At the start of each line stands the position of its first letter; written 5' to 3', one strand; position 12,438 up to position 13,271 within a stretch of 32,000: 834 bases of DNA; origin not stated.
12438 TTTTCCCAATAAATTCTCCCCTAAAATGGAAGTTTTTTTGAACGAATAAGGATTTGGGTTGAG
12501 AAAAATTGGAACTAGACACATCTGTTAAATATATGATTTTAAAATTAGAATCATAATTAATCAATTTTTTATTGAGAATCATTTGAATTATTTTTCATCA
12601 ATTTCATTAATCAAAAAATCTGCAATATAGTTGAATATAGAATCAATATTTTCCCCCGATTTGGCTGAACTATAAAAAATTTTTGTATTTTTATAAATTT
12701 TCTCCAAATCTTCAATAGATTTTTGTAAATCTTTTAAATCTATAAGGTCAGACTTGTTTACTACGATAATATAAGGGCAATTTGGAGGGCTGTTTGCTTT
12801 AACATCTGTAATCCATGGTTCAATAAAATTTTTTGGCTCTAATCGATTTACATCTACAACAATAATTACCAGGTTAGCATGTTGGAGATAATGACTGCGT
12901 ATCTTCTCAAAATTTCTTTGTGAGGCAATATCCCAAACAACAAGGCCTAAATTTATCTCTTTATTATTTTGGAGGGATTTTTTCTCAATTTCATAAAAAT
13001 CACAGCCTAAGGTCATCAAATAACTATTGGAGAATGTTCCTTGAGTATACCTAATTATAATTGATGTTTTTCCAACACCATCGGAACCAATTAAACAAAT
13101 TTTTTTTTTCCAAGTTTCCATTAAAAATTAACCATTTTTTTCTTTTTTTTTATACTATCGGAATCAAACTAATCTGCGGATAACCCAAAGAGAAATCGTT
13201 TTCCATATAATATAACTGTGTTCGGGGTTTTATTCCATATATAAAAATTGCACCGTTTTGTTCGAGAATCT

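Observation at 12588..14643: KaiC/GvpD-like double RecA ATPase co-transcribed with a Rab-like GTPase, upstream of a TBP gene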

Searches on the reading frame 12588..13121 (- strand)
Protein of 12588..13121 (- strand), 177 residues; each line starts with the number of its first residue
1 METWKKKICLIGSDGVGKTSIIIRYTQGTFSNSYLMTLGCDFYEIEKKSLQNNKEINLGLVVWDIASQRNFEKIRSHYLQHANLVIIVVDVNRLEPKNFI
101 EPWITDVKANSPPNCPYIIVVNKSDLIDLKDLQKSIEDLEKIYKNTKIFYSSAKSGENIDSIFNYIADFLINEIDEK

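Call 3: search_protein_families(library=pfam, proteins=[window:12588-13121:-], max_evalue=0.01)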
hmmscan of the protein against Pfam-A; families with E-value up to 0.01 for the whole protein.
window:12588-13121:- (177 aa): 12 families
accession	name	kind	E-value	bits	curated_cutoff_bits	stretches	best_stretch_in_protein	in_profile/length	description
PF00071.28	Ras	-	8e-30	104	21.6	1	7-168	1-158/162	Ras family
PF08477.19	Roc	-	2.2e-27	96.1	27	1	7-125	1-119/119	Ras of Complex, Roc, domain of DAPkinase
PF00025.27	Arf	-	1e-12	48.3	22.3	1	5-168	14-172/174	ADP-ribosylation factor family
PF03193.22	RsgA_GTPase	-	7.7e-07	29.5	30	1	84-168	25-106/174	RsgA GTPase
PF00009.33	GTP_EFTU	-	1.2e-06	28.7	26.5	1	64-170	75-186/188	Elongation factor Tu GTP binding domain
PF03029.23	ATP_bind_1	-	9.1e-06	26.1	27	1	80-169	121-210/240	Conserved hypothetical ATP binding protein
PF04670.18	Gtr1_RagA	-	3.9e-05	23.6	22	1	7-145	1-143/232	Gtr1/RagA G protein conserved region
PF01926.29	MMR_HSR1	-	8.1e-05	23.2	21.9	1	7-123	1-113/113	50S ribosome-binding GTPase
PF02421.24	FeoB_N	-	0.00015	21.7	27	1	7-164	2-154/156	Ferrous iron transport protein B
PF10662.15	PduV-EutP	-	0.0003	21.1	21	0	82-167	64-142/143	Ethanolamine utilisation - propanediol utilisation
PF02492.25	cobW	-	0.00084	19.4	20.7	0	82-148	115-178/180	CobW/HypB/UreG, nucleotide-binding domain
PF16897.10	MMR_HSR1_Xtn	-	0.00094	19.6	35.2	1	115-167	56-101/106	C-terminal region of MMR_HSR1 domain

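Call 4: search_protein_families(library=ncbifam, proteins=[window:12588-13121:-], max_evalue=0.01)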
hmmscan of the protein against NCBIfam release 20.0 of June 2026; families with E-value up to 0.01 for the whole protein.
window:12588-13121:- (177 aa): 19 families
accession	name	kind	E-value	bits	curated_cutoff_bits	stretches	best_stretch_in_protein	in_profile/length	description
TIGR00231.1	small_GTP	domain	1.7e-19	70.1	42.5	1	6-166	4-162/164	GTP-binding protein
NF000908.1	PRK00089.1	equivalog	1e-09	38.1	237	1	74-170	75-167/291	GTPase Era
TIGR03594.1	GTPase_EngA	equivalog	3e-07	29.8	306.7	1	78-168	254-344/432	ribosome biogenesis GTPase Der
TIGR00073.1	hypB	equivalog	1e-06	28.4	121.2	1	118-168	160-212/217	hydrogenase nickel incorporation protein HypB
TIGR03598.1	GTPase_YsxC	equivalog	3.1e-06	27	124.45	1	5-166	18-185/186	ribosome biogenesis GTP-binding protein YihA/YsxC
TIGR00450.1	mnmE_trmE_thdF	equivalog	9.2e-06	25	252.6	1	78-174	285-371/446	tRNA uridine-5-carboxymethylaminomethyl(34) synthesis GTPase MnmE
TIGR03918.1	GTP_HydF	equivalog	3e-05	23.1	325.55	1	76-174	81-171/392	[FeFe] hydrogenase H-cluster maturation GTPase HydF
TIGR02528.1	EutP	subfamily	4.7e-05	23.7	138.35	1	79-167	60-141/142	EutP/PduV family microcompartment system protein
NF008955.0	PRK12297.1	equivalog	6.1e-05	22.1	406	1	82-171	238-329/429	GTPase ObgE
TIGR03597.1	GTPase_YqeH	equivalog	7.9e-05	22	297.4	1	68-168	51-151/361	ribosome biogenesis GTPase YqeH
TIGR02729.1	Obg_CgtA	equivalog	0.00018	20.7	280.25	1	79-169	233-327/329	Obg family GTPase CgtA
TIGR03596.1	GTPase_YlqF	equivalog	0.00021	20.7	208.2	1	79-172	19-104/276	ribosome biogenesis GTPase YlqF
NF008931.0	PRK12288.1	equivalog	0.0011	18.1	360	1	86-167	125-204/347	small ribosomal subunit biogenesis GTPase RsgA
TIGR03156.1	GTP_HflX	equivalog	0.0017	17.3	216.75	1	80-168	267-349/351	GTPase HflX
NF008280.0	PRK11058.1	equivalog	0.0036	16.1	441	0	80-174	275-365/426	ribosome rescue GTPase HflX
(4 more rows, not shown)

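Call 35: search_solved_structures(query=window:12588-13121:-, max_evalue=0.00001, show_alignments=2)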
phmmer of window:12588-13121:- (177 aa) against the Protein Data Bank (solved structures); distinct sequences matched with E-value up to 0.00001: 802 (the best 60 are shown).
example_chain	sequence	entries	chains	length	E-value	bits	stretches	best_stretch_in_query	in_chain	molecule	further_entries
9ayr_C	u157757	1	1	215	2.2e-23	86.4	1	5-170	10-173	GTP-binding protein YPT6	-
6ekk_C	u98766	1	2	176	1.2e-21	80.8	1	7-171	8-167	Ras-related protein Rab-35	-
3tw8_B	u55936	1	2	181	1.3e-21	80.7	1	7-171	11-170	Ras-related protein Rab-35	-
2rhd_A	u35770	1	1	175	5e-21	78.8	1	7-168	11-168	Small GTP binding protein rab1a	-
2e9s_A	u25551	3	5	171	7.8e-21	78.1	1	5-171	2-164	Ras-related protein Rab-6B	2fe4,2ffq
6if2_B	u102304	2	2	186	1.4e-20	77.3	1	7-171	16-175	Ras-related protein Rab-35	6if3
1ky2_A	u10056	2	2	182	2e-20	76.8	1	7-169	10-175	GTP-BINDING PROTEIN YPT7P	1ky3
2gil_A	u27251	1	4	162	3.6e-20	76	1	6-167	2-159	Ras-related protein Rab-6A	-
7ezb_A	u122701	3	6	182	4.5e-20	75.6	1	4-173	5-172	Thorarchaeota Rab | Chains: A,B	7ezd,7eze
1yzq_A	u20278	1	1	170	5.4e-20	75.4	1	5-168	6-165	small GTP binding protein RAB6 isoform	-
4phf_A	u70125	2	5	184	5.6e-20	75.3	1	7-169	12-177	GTP-binding protein YPT7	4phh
2y8e_A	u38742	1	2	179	1.1e-19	74.3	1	5-168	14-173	RAB-PROTEIN 6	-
4phg_A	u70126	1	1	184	1.5e-19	74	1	7-169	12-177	GTP-binding protein YPT7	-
6y7g_A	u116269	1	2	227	1.8e-19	73.7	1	7-176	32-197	Ras-related protein Rab-3C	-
8ij9_A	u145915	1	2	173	1.9e-19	73.6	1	5-169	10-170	Ras-related protein Rab-6B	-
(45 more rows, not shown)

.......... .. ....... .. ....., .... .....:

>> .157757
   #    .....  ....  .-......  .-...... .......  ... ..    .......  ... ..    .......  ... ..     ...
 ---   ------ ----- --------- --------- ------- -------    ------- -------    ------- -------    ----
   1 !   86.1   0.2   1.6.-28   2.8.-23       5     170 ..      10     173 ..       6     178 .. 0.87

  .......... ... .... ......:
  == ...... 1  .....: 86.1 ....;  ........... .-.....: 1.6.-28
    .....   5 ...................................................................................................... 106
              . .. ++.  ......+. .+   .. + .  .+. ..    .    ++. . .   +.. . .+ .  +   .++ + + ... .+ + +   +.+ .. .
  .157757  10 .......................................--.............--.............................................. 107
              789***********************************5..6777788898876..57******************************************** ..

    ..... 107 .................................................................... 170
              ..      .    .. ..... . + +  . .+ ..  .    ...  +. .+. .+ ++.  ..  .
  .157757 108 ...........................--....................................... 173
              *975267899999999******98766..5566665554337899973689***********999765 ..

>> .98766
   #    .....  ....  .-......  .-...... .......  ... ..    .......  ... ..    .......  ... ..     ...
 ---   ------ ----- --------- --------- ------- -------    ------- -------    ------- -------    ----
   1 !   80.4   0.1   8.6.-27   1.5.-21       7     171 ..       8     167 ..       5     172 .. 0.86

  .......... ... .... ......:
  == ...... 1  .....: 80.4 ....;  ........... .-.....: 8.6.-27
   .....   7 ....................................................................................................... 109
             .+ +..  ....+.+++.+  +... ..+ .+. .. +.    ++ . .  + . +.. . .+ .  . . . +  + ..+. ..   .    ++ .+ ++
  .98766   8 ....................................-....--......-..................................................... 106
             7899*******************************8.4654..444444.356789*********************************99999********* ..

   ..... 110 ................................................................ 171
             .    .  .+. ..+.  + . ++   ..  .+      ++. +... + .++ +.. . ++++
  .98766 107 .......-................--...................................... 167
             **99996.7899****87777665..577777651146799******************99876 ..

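Call 36: find_homologous_proteins(query=window:12588-13121:-, max_evalue=1e-10)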
Query window:12588-13121:- (177 aa): 416 proteins with E <= 1e-10 among 552 candidates; the best 120 are listed.
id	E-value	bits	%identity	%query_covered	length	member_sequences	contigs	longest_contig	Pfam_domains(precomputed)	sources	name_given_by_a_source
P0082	4.4e-112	390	100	100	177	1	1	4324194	PF00025.28,PF08477.20,PF00009.34,PF03193.23,PF03029.24,PF00071.29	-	-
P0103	9.8e-101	353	88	99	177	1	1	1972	PF00025.28,PF08477.20,PF00009.34,PF03193.23,PF03029.24,PF04670.19,PF00071.29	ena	-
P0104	4.3e-99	348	89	100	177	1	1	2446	PF00025.28,PF08477.20,PF02421.25,PF00009.34,PF03193.23,PF03029.24,PF04670.19,PF00071.29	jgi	-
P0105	1.6e-98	346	88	100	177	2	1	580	PF00025.28,PF08477.20,PF02421.25,PF00009.34,PF03193.23,PF04670.19,PF00071.29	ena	-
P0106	3.4e-96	338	86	99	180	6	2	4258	PF00025.28,PF08477.20,PF02421.25,PF00009.34,PF03193.23,PF00071.29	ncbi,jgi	ncbi:MAG: Rab family GTPase [Promethearchaeota archaeon]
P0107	5.0e-96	338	85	100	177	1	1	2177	PF00025.28,PF08477.20,PF00009.34,PF03193.23,PF03029.24,PF00071.29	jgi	-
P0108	2.8e-95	335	86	99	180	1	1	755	PF00025.28,PF08477.20,PF02421.25,PF00009.34,PF03193.23,PF03029.24,PF00071.29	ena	-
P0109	1.6e-94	333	85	99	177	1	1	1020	PF00025.28,PF08477.20,PF00009.34,PF00071.29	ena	-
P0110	8.6e-90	317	80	99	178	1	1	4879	PF00025.28,PF08477.20,PF00009.34,PF03193.23,PF03029.24,PF00071.29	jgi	-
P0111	1.1e-89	317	80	99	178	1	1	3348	PF00025.28,PF08477.20,PF00009.34,PF03193.23,PF03029.24,PF00071.29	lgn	-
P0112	1.5e-89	317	80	100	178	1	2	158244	PF00025.28,PF08477.20,PF00009.34,PF00071.29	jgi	jgi:small GTP-binding protein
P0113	1.2e-88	314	80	99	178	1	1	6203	PF01926.30,PF00025.28,PF08477.20,PF02421.25,PF00009.34,PF03193.23,PF00071.29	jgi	-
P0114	2.1e-88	313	80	99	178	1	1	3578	PF00025.28,PF08477.20,PF00009.34,PF03193.23,PF00071.29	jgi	-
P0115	5.0e-88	312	79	99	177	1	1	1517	PF00025.28,PF08477.20,PF00009.34,PF03193.23,PF03029.24,PF00071.29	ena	-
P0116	1.3e-87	310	79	99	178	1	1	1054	PF00025.28,PF08477.20,PF00009.34,PF03193.23,PF00071.29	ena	-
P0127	8.8e-49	184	53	94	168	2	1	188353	PF00025.28,PF08477.20,PF02421.25,PF00009.34,PF03193.23,PF03029.24,PF00071.29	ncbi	ncbi:Rab family GTPase [Candidatus Harpocratesius sp.]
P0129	1.8e-45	173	49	94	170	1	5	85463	PF00025.28,PF08477.20,PF02421.25,PF00009.34,PF03193.23,PF00071.29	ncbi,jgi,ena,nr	ncbi:MAG: hypothetical protein DRO88_02165 [Promethearchaeia archaeon]|nr:MAG: hypothetical protein 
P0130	1.9e-44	170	51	94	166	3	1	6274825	PF00025.28,PF08477.20,PF02421.25,PF00009.34,PF03193.23,PF00071.29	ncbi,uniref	ncbi:Rab family GTPase [Candidatus Lokiarchaeum ossiferum]|uniref:Rab family GTPase n=1 Tax=Candidat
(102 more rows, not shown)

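Call 37: find_encoding_contigs(protein=P0130, flank=7000, max_places=1)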
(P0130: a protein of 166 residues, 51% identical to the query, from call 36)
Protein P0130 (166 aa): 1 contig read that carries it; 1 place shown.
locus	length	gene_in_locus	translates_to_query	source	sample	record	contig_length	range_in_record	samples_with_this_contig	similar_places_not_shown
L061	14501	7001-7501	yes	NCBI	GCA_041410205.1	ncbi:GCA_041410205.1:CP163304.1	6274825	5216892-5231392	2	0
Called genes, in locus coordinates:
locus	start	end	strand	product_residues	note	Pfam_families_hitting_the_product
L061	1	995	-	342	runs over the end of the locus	PF00005:ABC_tran, PF02463:SMC_N (faint), PF13304:AAA_21 (faint)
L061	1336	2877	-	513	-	PF00025:Arf (weak), PF03193:RsgA_GTPase (faint), PF04670:Gtr1_RagA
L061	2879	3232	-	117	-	-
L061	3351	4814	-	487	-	PF02629:CoA_binding, PF13380:CoA_binding_2, PF13607:Succ_CoA_lig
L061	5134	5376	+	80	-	-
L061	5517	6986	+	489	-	PF06745:ATPase, PF07088:GvpD_P-loop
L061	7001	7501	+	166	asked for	PF00025:Arf, PF00071:Ras, PF02421:FeoB_N (weak), PF08477:Roc, PF00009:GTP_EFTU, PF03193:RsgA_GTPase (weak)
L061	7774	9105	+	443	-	PF04670:Gtr1_RagA, PF09439:SRPRB (faint)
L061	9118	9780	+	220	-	PF00352:TBP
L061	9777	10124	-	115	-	PF01050:MannoseP_isomer (weak), PF07883:Cupin_2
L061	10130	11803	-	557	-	-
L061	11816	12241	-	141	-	-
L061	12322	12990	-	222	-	PF00352:TBP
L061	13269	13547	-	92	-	PF02150:Zn_ribbon_RPB9 (weak)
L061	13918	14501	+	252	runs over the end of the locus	PF03009:GDPD, PF13653:GDPD_2 (weak)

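Call 38: find_encoding_contigs(protein=P0127, flank=7000, max_places=1)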
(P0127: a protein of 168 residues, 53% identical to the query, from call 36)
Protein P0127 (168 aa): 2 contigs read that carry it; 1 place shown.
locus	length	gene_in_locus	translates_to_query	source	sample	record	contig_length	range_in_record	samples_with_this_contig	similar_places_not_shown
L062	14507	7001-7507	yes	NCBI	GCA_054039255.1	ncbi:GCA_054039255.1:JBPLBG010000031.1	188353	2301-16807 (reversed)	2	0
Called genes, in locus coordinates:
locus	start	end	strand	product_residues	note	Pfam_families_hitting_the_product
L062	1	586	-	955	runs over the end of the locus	PF02687:FtsX, PF12704:MacB_PCD (weak), PF02687:FtsX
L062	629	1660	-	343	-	PF00005:ABC_tran, PF02463:SMC_N (faint), PF13304:AAA_21 (weak)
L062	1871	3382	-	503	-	PF00025:Arf (weak), PF04670:Gtr1_RagA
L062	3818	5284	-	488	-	PF02629:CoA_binding, PF13380:CoA_binding_2, PF13607:Succ_CoA_lig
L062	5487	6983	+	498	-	PF06745:ATPase, PF07088:GvpD_P-loop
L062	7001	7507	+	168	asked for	PF00025:Arf, PF00071:Ras, PF02421:FeoB_N (faint), PF08477:Roc, PF03029:ATP_bind_1 (faint), PF00009:GTP_EFTU (weak), PF03193:RsgA_GTPase (weak)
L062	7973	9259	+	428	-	PF00025:Arf (faint), PF01926:MMR_HSR1 (faint), PF04670:Gtr1_RagA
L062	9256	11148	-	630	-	-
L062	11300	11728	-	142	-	-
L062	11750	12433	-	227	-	PF00352:TBP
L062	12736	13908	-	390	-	PF02615:Ldh_2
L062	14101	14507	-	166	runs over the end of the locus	-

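Call 39: find_encoding_contigs(protein=P0129, flank=7000, max_places=1)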
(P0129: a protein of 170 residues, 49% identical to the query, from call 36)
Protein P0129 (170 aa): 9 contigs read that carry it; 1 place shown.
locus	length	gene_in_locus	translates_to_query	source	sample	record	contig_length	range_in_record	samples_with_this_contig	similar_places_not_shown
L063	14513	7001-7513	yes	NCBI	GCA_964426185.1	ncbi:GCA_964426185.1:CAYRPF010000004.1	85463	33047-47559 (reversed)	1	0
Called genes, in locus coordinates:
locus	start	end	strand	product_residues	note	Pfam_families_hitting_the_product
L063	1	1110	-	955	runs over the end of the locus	PF12704:MacB_PCD (faint), PF02687:FtsX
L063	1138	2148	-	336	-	PF00005:ABC_tran, PF02463:SMC_N (faint), PF13304:AAA_21 (weak)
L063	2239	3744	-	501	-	PF00025:Arf (weak), PF04670:Gtr1_RagA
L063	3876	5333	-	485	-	PF02629:CoA_binding (weak), PF13380:CoA_binding_2, PF13607:Succ_CoA_lig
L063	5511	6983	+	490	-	PF07088:GvpD_P-loop, PF06745:ATPase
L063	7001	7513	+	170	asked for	PF00009:GTP_EFTU (weak), PF00025:Arf, PF00071:Ras, PF02421:FeoB_N (faint), PF03193:RsgA_GTPase (faint), PF08477:Roc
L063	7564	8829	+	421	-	PF04670:Gtr1_RagA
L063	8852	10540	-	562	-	-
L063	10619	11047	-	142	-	-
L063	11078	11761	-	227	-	PF00352:TBP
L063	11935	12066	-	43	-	-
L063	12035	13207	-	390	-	PF02615:Ldh_2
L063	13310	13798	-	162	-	-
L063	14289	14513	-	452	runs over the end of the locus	PF00390:malic, PF03949:Malic_M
